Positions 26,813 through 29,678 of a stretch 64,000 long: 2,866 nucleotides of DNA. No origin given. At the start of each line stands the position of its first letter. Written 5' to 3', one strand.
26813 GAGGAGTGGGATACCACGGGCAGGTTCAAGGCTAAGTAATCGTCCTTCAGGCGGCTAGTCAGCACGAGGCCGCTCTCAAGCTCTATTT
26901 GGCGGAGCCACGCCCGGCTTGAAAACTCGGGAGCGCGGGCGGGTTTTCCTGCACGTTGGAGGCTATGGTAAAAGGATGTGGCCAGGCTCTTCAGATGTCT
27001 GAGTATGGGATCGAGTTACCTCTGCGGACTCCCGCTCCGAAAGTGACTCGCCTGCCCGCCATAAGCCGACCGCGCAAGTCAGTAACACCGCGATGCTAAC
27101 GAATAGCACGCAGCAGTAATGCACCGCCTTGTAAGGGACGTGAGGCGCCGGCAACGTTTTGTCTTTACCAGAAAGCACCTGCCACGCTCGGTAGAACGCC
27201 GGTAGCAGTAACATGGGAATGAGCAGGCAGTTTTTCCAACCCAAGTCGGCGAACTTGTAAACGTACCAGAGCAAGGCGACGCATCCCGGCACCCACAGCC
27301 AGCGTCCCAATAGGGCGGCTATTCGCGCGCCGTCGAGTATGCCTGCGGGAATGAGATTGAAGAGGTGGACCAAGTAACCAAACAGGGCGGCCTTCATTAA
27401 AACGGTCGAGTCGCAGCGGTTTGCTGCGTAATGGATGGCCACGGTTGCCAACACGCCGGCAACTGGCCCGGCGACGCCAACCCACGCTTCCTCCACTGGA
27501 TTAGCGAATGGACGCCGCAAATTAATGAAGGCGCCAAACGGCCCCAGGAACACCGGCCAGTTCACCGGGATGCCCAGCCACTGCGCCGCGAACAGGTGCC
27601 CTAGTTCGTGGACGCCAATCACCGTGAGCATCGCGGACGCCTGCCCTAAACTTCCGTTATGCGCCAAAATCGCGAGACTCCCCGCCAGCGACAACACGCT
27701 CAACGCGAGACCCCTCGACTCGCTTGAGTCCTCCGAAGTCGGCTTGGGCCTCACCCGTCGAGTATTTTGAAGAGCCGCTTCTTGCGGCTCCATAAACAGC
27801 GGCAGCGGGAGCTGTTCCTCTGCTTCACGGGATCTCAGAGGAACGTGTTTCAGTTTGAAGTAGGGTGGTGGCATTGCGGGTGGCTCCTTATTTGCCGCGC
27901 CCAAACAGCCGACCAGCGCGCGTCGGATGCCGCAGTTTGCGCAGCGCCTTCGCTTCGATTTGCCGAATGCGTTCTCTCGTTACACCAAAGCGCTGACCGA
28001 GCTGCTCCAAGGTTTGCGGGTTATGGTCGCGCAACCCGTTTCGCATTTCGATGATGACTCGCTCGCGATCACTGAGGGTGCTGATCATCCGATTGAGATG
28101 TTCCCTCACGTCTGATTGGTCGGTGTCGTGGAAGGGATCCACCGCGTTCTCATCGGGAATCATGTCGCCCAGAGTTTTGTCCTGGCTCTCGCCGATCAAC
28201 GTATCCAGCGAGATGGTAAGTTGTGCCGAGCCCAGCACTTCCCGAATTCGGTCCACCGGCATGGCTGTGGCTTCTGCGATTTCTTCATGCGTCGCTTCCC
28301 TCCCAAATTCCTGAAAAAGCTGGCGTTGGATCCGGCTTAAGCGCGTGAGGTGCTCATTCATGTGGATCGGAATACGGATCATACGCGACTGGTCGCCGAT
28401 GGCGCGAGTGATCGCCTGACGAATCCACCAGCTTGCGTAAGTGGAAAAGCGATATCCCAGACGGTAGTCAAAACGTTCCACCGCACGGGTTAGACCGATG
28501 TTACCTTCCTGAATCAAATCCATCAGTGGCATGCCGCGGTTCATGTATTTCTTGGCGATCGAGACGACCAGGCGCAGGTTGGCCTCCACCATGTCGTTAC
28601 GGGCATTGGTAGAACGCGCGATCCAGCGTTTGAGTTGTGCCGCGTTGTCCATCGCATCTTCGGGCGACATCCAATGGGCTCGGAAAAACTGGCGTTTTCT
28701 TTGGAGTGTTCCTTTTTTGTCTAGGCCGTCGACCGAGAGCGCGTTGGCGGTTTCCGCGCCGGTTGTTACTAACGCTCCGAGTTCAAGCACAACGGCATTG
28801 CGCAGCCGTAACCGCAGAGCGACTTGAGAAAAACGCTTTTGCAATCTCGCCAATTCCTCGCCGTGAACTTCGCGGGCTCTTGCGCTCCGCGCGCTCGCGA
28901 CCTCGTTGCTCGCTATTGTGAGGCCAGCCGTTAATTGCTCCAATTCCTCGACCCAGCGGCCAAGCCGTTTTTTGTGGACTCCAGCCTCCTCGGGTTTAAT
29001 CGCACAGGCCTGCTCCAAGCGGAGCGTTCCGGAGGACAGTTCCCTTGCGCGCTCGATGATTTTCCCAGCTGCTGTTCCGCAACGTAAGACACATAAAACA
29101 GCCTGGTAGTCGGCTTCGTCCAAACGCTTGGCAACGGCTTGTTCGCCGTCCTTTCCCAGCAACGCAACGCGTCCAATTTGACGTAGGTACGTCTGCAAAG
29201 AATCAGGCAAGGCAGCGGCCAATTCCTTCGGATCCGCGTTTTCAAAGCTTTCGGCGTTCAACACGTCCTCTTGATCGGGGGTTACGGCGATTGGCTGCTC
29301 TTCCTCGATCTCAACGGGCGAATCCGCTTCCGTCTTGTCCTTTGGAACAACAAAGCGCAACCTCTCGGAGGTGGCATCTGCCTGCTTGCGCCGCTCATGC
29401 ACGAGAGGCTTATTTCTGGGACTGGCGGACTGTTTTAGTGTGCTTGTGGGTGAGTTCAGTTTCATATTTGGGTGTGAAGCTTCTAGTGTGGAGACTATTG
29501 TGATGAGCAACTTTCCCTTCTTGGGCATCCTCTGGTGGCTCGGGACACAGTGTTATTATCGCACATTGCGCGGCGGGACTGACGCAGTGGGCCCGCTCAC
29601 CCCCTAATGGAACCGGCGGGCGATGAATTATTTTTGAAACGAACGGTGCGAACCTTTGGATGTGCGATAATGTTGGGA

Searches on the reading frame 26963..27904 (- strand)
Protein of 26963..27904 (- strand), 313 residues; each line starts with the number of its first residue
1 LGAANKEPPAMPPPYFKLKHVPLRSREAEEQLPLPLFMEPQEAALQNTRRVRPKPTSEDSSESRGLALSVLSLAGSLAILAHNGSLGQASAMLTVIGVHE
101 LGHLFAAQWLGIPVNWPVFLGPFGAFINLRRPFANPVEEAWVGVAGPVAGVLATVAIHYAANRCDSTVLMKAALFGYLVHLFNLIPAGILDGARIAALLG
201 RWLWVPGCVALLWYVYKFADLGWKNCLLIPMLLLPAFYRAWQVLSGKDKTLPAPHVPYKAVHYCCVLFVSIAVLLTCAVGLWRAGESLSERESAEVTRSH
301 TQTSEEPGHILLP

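Call 10: search_protein_families(library=pfam, proteins=[window:26963-27904:-], max_evalue=0.001)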
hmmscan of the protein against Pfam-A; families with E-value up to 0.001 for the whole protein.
window:26963-27904:- (313 aa): 1 family
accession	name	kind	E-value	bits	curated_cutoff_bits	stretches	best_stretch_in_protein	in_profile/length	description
PF02163.28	Peptidase_M50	-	3.6e-13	49.8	27.2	1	91-158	5-97/221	Peptidase family M50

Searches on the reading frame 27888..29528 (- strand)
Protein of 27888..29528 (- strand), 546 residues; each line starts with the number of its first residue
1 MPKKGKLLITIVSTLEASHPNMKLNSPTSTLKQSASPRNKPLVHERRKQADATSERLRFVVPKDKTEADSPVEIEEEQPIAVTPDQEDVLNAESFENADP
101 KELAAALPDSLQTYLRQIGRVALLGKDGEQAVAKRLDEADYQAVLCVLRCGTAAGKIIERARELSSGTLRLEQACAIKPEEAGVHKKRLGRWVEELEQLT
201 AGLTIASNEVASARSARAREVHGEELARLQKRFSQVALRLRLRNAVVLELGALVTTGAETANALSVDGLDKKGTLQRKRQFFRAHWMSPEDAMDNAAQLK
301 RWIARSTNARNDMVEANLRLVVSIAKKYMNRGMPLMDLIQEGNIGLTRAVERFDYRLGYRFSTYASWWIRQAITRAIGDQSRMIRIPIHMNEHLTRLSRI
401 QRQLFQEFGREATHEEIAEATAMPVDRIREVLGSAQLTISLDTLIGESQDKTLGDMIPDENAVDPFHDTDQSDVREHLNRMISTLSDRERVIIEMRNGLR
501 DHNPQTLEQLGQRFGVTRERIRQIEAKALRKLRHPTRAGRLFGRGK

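Call 10: search_protein_families(library=pfam, proteins=[window:27888-29528:-], max_evalue=0.001)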
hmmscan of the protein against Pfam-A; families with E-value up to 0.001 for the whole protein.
window:27888-29528:- (546 aa): 4 families
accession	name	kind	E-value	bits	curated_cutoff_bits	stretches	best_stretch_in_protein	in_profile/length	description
PF04539.22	Sigma70_r3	-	7.2e-23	80.9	25.3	1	392-467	1-76/78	Sigma-70 region 3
PF04542.20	Sigma70_r2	-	4.9e-22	77.9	24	1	313-382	1-70/71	Sigma-70 region 2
PF04545.22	Sigma70_r4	-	9.6e-19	67.1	24.1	1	482-534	2-50/50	Sigma-70, region 4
PF00140.25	Sigma70_r1_2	-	5.5e-07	29.9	22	1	109-140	1-32/34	Sigma-70 factor, region 1.2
